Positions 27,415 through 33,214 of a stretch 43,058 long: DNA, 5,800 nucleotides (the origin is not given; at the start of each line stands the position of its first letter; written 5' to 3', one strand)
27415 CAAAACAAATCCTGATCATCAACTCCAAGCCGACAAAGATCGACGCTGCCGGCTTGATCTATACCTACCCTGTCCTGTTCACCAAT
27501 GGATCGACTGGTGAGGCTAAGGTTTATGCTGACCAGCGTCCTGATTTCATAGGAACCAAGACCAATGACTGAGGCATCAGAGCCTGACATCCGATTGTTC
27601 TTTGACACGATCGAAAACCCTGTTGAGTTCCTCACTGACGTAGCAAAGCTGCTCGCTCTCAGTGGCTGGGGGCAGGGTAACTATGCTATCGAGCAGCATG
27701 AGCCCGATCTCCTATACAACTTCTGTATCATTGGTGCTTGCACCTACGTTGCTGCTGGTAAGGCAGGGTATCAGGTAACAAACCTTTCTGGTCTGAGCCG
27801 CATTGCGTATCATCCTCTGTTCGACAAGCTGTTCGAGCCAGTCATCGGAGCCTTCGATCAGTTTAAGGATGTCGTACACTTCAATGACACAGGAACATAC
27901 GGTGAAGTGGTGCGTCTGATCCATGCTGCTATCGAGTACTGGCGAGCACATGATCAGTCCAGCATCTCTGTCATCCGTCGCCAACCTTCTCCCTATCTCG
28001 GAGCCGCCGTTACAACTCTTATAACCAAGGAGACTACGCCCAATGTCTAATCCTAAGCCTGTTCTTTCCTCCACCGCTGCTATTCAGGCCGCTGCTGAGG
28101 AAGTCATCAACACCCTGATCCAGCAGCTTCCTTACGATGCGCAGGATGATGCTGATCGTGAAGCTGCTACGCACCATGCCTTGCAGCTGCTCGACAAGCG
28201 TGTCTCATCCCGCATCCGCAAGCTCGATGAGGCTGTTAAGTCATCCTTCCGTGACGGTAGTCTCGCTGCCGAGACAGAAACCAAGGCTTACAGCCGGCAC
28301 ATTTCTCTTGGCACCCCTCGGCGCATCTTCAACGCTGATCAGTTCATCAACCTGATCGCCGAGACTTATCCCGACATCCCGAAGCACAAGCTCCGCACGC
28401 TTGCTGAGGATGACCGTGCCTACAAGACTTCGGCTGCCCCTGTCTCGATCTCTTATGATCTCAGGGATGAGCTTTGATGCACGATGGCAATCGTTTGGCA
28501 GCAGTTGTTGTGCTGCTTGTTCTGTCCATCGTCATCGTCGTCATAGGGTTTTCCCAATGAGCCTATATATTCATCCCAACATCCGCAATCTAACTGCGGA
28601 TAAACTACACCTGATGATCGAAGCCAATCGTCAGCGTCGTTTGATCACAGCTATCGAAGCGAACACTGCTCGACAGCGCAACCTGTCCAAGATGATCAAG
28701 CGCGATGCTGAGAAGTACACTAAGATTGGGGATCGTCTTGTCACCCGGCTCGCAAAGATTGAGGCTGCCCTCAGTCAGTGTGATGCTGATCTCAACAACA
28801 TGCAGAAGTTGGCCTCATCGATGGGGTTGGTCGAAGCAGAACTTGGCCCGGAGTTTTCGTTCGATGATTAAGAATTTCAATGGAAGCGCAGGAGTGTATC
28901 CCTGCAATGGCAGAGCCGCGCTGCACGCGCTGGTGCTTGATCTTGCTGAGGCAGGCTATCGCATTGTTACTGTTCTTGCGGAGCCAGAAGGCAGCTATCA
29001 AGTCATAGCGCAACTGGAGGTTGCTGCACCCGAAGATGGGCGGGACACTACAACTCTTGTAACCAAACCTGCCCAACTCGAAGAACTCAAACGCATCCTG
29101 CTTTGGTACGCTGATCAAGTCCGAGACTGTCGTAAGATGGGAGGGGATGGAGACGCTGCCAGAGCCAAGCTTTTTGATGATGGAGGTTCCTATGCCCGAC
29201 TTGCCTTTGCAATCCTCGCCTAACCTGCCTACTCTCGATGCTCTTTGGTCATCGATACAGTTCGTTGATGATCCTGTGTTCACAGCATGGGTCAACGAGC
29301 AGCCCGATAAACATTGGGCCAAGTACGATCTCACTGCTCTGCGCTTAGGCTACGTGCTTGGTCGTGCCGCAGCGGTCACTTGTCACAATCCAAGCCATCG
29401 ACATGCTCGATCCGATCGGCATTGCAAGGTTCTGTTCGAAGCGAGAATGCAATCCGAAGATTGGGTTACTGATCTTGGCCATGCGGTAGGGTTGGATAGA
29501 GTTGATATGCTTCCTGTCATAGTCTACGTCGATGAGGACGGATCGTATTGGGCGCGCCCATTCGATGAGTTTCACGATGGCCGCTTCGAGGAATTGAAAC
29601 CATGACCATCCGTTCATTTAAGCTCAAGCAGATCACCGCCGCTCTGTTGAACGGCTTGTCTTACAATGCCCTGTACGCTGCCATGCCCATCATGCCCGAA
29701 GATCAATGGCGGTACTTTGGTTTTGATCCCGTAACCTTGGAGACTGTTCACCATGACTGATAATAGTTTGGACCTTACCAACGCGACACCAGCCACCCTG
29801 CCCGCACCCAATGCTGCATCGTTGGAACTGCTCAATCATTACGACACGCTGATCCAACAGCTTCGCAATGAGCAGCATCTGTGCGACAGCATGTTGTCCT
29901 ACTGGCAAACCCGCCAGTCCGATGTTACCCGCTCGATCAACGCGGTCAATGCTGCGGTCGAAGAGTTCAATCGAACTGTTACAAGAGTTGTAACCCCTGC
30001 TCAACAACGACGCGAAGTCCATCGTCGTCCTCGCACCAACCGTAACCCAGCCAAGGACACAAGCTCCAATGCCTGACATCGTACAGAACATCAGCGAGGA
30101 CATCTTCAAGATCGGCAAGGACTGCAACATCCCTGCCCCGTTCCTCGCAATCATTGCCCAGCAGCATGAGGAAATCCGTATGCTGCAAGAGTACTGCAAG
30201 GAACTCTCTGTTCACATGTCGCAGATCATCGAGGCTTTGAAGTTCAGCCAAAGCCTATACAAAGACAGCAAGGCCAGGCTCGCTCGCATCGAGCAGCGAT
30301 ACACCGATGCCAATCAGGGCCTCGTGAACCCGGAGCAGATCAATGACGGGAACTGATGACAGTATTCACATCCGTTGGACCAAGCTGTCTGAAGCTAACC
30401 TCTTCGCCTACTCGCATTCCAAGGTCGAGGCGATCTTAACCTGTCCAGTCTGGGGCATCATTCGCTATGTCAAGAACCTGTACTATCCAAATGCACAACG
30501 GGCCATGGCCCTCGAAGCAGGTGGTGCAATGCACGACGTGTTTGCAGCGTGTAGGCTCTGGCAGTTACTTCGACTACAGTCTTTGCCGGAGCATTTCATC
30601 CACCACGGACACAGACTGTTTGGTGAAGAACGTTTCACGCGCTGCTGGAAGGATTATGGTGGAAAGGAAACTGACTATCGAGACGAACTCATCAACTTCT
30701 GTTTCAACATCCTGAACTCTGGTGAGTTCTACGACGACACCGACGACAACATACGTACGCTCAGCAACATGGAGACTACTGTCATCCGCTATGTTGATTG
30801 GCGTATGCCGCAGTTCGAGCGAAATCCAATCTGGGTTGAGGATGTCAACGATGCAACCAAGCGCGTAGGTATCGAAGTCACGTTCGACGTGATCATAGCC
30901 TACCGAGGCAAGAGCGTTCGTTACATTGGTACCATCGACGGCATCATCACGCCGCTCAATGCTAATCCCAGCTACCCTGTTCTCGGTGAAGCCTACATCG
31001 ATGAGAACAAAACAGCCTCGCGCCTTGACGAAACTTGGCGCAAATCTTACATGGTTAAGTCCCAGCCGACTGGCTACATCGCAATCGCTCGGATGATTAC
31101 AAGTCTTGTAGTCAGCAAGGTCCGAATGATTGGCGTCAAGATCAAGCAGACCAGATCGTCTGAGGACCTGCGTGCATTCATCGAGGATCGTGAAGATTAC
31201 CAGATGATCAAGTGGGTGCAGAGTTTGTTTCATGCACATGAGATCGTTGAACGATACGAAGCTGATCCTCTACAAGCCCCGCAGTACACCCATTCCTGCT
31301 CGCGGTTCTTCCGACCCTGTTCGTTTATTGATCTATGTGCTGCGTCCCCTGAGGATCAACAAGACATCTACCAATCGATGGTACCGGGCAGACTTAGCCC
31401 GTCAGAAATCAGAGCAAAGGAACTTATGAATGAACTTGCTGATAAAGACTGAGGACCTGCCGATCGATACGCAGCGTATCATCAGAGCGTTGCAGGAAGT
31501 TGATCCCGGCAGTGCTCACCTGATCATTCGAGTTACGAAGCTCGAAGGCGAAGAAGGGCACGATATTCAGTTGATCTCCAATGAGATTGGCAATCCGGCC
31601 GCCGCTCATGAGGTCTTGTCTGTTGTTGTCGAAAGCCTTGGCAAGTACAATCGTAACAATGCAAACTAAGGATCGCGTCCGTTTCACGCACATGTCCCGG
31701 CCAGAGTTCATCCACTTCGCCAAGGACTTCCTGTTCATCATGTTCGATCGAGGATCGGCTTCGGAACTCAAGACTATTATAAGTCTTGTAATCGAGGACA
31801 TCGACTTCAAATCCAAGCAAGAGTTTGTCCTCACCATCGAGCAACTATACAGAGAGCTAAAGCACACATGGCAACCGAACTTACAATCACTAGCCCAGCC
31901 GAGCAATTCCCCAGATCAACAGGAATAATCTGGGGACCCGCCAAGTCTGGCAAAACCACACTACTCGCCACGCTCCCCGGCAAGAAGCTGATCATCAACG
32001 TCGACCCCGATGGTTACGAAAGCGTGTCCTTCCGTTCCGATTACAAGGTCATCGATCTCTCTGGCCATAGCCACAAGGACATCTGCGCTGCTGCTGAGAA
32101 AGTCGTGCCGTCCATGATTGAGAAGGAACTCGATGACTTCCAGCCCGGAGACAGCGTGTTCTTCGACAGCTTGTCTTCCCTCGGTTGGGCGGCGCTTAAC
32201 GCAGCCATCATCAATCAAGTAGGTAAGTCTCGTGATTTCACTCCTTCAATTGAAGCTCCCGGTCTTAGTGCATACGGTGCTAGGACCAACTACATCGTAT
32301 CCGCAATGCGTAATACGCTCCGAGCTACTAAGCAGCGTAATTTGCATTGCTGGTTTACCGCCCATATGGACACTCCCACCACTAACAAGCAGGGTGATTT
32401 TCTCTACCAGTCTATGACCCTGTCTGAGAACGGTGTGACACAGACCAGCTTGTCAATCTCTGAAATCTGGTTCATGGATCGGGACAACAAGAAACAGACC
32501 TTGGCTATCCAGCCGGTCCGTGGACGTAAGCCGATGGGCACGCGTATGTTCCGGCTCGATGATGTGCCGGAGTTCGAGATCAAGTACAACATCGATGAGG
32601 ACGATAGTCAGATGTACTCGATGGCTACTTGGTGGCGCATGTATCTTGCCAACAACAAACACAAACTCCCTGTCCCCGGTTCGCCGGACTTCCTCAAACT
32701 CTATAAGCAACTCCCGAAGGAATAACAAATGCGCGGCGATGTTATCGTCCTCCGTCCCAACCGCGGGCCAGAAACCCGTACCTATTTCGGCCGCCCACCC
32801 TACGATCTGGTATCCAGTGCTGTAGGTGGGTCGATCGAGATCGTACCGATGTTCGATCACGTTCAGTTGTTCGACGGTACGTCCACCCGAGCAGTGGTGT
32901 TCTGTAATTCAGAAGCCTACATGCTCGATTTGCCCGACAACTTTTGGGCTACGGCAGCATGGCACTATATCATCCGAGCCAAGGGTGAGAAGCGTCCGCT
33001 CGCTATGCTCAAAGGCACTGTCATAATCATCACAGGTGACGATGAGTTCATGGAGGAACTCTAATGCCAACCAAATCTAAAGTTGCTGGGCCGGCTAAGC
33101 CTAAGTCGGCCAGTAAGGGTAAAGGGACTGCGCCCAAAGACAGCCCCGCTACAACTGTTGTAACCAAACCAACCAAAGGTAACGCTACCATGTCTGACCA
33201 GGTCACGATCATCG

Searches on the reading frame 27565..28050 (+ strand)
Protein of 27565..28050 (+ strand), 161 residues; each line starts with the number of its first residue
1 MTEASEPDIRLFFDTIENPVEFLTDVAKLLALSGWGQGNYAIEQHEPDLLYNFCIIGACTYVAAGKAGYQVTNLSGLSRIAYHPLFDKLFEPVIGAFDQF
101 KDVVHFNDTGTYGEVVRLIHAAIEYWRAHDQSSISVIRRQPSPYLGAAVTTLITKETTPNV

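Call 23: search_protein_families(library=phrogs, proteins=[window:27565-28050:+], max_evalue=0.01)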
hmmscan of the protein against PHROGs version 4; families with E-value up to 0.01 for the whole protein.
window:27565-28050:+ (161 aa): 1 family
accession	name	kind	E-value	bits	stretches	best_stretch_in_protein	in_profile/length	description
phrog_762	-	unknown function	8e-09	36.4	1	16-132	41-157/281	-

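Call 43: search_protein_families(library=pfam, proteins=[window:27565-28050:+], max_evalue=1)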
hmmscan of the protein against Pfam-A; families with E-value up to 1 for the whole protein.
window:27565-28050:+ (161 aa): 1 family
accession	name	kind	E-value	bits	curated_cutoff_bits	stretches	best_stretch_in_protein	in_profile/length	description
PF19698.5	DUF6197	-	7.6e-11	42.7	24.6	1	18-124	5-110/111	Family of unknown function (DUF6197)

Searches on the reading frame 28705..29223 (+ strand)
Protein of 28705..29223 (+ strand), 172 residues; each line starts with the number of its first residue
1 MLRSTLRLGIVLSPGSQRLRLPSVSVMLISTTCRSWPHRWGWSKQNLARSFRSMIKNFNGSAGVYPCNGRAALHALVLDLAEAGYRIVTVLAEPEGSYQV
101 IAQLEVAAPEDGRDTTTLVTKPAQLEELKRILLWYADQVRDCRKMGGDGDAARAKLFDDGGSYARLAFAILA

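Call 23: search_protein_families(library=phrogs, proteins=[window:28705-29223:+], max_evalue=0.01)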
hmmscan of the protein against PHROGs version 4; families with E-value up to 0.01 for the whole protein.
window:28705-29223:+ (172 aa): 0 families

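Call 43: search_protein_families(library=pfam, proteins=[window:28705-29223:+], max_evalue=1)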
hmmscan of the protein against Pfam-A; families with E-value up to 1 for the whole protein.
window:28705-29223:+ (172 aa): 1 family
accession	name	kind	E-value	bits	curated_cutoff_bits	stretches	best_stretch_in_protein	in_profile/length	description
PF19095.5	DUF5783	-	0.26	11.8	32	1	89-140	46-95/105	Family of unknown function (DUF5783)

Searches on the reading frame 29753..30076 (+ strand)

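Call 23: search_protein_families(library=phrogs, proteins=[window:29753-30076:+], max_evalue=0.01)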
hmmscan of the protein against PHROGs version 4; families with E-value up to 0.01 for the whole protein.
window:29753-30076:+ (107 aa): 2 families
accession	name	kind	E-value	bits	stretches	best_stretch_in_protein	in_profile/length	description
phrog_10512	-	head and packaging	0.0035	17.6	1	27-86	134-190/444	virion structural protein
phrog_37619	-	unknown function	0.0047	17.1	1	23-87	270-333/434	-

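Call 44: search_protein_families(library=pfam, proteins=[window:29753-30076:+], max_evalue=1)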
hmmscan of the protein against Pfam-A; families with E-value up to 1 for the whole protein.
window:29753-30076:+ (107 aa): 1 family
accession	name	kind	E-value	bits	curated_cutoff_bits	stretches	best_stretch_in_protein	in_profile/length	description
PF05010.19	TACC_C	-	0.0037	17.5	29.9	1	30-92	6-68/201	Transforming acidic coiled-coil-containing protein (TACC), C-terminal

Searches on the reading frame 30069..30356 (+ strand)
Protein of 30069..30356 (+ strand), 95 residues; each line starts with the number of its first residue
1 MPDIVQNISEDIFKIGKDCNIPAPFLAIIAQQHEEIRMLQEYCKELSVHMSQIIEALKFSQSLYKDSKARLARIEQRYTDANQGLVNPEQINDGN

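Call 23: search_protein_families(library=phrogs, proteins=[window:30069-30356:+], max_evalue=0.01)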
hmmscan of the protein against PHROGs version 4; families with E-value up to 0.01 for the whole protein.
window:30069-30356:+ (95 aa): 0 families

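Call 44: search_protein_families(library=pfam, proteins=[window:30069-30356:+], max_evalue=1)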
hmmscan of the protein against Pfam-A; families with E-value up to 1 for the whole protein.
window:30069-30356:+ (95 aa): 7 families
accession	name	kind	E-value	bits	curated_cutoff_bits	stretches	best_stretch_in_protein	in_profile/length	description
PF14916.11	CCDC92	-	0.016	15.5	28.3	1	33-48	26-41/57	Coiled-coil domain of unknown function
PF05384.16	DegS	-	0.022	14.7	27.6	1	28-80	21-73/159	Sensor protein DegS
PF21692.3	Talin_R4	-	0.034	14.9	27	1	33-75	31-73/126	Talin, R4 domain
PF24426.1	HTH_NDX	-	0.099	13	27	1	35-76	22-61/65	NDX Homeobox-like domain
PF06784.16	UPF0240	-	0.11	13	25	1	32-94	57-119/173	Uncharacterised protein family (UPF0240)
PF16566.10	CREPT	-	0.12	12.8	29.3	1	30-85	51-106/147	Cell-cycle alteration and expression-elevated protein in tumour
PF19311.4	KELAA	-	0.49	10.5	23.4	1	38-47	12-21/32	KELAA motif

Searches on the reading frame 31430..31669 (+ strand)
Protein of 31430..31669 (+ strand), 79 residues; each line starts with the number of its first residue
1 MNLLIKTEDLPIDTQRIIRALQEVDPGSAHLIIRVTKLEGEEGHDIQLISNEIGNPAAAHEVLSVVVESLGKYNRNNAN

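Call 44: search_protein_families(library=pfam, proteins=[window:31430-31669:+], max_evalue=1)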
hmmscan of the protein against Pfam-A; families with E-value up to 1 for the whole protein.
window:31430-31669:+ (79 aa): 2 families
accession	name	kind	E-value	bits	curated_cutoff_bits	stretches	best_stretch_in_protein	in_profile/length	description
PF01877.22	RNA_binding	-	0.012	16.3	26.9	1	13-72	13-71/120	RNA binding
PF09295.16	ChAPs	-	0.13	11.6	20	1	14-74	188-248/395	ChAPs (Chs5p-Arf1p-binding proteins)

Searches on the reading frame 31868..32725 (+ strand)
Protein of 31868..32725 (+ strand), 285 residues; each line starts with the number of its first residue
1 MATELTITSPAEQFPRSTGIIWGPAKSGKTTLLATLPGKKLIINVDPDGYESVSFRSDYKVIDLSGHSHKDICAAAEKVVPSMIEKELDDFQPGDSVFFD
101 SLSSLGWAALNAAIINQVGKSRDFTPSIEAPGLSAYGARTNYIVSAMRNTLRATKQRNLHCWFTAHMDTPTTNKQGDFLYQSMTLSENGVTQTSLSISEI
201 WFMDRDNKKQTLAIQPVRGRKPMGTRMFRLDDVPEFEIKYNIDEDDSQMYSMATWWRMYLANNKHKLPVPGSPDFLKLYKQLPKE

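Call 11: search_protein_families(library=pfam, proteins=[window:31868-32725:+], max_evalue=0.01)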
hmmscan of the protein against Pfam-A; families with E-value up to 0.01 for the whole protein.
window:31868-32725:+ (285 aa): 1 family
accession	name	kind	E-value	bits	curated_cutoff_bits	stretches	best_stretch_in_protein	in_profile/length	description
PF13479.12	AAA_24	-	4.7e-11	43.3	27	1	19-189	5-152/195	AAA domain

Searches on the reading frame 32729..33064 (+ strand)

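Call 23: search_protein_families(library=phrogs, proteins=[window:32729-33064:+], max_evalue=0.01)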
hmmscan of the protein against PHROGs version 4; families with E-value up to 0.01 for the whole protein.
window:32729-33064:+ (111 aa): 1 family
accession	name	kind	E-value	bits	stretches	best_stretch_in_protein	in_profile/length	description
phrog_3777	-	unknown function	6.5e-10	39.7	1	4-106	7-98/127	-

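Call 44: search_protein_families(library=pfam, proteins=[window:32729-33064:+], max_evalue=1)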
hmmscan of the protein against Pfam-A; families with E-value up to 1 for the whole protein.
window:32729-33064:+ (111 aa): 1 family
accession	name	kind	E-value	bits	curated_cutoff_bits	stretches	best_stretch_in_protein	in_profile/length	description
PF12957.13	DUF3846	-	0.00013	22.6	27.5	1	5-105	3-82/103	Domain of unknown function (DUF3846)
